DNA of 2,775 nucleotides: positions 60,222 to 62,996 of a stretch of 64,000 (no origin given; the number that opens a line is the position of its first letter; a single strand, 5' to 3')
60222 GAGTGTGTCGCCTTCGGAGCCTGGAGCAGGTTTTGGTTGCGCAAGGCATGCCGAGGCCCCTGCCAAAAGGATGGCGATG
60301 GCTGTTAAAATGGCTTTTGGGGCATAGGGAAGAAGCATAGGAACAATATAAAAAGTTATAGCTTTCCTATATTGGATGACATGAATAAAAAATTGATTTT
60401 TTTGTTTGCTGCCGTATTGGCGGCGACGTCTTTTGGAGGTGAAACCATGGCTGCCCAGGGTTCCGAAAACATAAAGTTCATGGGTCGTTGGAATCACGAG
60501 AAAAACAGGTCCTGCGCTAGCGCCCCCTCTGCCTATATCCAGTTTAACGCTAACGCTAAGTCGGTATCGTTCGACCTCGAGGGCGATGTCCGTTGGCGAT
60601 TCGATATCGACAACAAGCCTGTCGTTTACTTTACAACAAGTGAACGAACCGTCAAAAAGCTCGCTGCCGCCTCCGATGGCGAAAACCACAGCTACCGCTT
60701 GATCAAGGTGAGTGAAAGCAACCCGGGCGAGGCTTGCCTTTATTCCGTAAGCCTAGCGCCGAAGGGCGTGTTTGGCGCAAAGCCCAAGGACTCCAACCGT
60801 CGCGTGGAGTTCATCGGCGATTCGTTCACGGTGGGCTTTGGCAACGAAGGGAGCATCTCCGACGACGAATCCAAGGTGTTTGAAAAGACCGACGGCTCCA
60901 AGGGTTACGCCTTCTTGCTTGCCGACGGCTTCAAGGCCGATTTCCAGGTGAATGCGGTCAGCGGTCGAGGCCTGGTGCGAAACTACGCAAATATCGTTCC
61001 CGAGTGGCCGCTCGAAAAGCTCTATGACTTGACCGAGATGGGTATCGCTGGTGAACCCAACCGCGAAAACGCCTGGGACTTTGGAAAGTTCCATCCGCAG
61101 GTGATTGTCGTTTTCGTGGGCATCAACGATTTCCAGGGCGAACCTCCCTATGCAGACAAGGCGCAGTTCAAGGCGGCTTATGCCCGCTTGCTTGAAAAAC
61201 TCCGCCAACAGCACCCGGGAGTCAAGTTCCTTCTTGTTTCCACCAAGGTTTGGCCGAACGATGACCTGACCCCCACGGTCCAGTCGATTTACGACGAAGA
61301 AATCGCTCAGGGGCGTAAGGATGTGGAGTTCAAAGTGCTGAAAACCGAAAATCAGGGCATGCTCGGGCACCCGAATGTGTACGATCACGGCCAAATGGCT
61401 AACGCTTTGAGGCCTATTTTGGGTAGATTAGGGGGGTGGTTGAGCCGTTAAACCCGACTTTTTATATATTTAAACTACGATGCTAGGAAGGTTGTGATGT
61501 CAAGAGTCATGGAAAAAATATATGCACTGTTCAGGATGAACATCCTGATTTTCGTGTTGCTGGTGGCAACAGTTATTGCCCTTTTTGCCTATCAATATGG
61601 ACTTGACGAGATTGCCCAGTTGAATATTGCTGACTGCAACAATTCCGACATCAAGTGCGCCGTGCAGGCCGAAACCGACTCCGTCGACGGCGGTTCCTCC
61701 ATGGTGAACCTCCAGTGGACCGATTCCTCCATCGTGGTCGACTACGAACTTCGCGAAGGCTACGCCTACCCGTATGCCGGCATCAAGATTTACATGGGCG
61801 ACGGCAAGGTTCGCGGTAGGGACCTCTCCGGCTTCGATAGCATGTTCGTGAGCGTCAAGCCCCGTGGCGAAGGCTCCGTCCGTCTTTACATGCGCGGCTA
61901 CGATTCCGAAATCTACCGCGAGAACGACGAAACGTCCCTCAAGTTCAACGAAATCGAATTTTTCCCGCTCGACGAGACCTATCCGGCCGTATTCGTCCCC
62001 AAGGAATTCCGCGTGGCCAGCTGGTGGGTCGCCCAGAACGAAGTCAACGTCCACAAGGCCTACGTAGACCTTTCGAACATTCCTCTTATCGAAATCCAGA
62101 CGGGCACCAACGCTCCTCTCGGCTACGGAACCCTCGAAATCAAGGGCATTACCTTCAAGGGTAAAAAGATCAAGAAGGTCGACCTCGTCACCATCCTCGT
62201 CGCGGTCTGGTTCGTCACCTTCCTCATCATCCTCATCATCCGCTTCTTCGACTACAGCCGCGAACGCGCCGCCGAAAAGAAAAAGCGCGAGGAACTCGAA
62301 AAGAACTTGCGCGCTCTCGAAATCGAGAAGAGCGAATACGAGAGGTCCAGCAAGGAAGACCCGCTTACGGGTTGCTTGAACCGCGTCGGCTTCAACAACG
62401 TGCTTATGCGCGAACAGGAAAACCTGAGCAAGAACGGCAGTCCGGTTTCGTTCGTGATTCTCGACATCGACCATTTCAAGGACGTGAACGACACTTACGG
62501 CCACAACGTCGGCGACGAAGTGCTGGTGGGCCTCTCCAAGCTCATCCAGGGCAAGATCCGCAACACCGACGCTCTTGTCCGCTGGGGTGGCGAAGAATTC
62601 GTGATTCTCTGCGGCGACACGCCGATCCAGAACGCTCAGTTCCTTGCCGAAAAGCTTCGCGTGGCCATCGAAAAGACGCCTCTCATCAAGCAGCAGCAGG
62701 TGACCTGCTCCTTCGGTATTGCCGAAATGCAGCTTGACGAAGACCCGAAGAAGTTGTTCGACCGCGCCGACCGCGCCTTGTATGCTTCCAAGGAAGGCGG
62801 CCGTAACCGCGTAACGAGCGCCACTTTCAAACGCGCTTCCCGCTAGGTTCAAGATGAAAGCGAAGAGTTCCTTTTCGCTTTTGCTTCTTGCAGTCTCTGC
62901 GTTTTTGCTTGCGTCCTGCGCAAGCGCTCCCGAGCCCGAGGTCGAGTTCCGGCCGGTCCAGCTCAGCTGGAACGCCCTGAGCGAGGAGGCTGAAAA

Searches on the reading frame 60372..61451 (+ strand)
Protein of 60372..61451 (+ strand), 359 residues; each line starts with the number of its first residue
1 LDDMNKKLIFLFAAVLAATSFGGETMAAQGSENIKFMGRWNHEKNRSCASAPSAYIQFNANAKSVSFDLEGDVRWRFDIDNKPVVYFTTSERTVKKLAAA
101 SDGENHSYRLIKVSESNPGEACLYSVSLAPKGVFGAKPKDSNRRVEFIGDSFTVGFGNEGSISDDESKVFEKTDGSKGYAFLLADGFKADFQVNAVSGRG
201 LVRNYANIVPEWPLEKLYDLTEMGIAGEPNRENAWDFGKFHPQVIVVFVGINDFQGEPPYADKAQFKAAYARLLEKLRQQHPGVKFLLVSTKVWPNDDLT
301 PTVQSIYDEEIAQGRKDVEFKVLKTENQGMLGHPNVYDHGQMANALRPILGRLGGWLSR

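Call 94: search_protein_families(library=pfam, proteins=[window:60372-61451:+], max_evalue=0.001)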
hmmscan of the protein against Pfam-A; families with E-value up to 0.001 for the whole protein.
window:60372-61451:+ (359 aa): 4 families
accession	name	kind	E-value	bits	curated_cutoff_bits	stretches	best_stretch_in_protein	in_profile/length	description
PF13472.12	Lipase_GDSL_2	-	1.3e-12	49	32.9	1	147-302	1-126/178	GDSL-like Lipase/Acylhydrolase family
PF17996.7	CE2_N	-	5.5e-09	36.5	27.9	1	36-134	1-104/108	Carbohydrate esterase 2 N-terminal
PF00657.28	Lipase_GDSL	-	1e-08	36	23.6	1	145-294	1-130/208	GDSL-like Lipase/Acylhydrolase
PF17991.7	Thioredoxin_10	-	0.00045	21.2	27.1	1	27-113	32-117/142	Thioredoxin like C-terminal domain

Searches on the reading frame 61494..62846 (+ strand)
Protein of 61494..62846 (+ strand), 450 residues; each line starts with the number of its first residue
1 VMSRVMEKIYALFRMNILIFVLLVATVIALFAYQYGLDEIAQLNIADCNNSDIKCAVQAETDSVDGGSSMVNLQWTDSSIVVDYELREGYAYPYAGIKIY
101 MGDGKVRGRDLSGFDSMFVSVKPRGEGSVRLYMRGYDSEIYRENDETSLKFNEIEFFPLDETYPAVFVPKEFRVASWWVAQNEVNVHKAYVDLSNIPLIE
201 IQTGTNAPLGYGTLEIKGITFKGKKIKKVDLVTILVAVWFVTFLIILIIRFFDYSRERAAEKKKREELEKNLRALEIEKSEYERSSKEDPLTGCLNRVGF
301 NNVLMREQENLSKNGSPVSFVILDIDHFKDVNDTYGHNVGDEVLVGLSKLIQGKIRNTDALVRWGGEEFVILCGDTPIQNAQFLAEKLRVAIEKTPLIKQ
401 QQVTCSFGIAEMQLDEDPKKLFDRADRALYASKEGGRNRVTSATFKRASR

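Call 94: search_protein_families(library=pfam, proteins=[window:61494-62846:+], max_evalue=0.001)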
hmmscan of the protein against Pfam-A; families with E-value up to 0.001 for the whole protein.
window:61494-62846:+ (450 aa): 1 family
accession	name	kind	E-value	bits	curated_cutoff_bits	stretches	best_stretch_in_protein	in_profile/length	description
PF00990.26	GGDEF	-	3.8e-41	141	23.8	1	288-439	3-161/161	Diguanylate cyclase, GGDEF domain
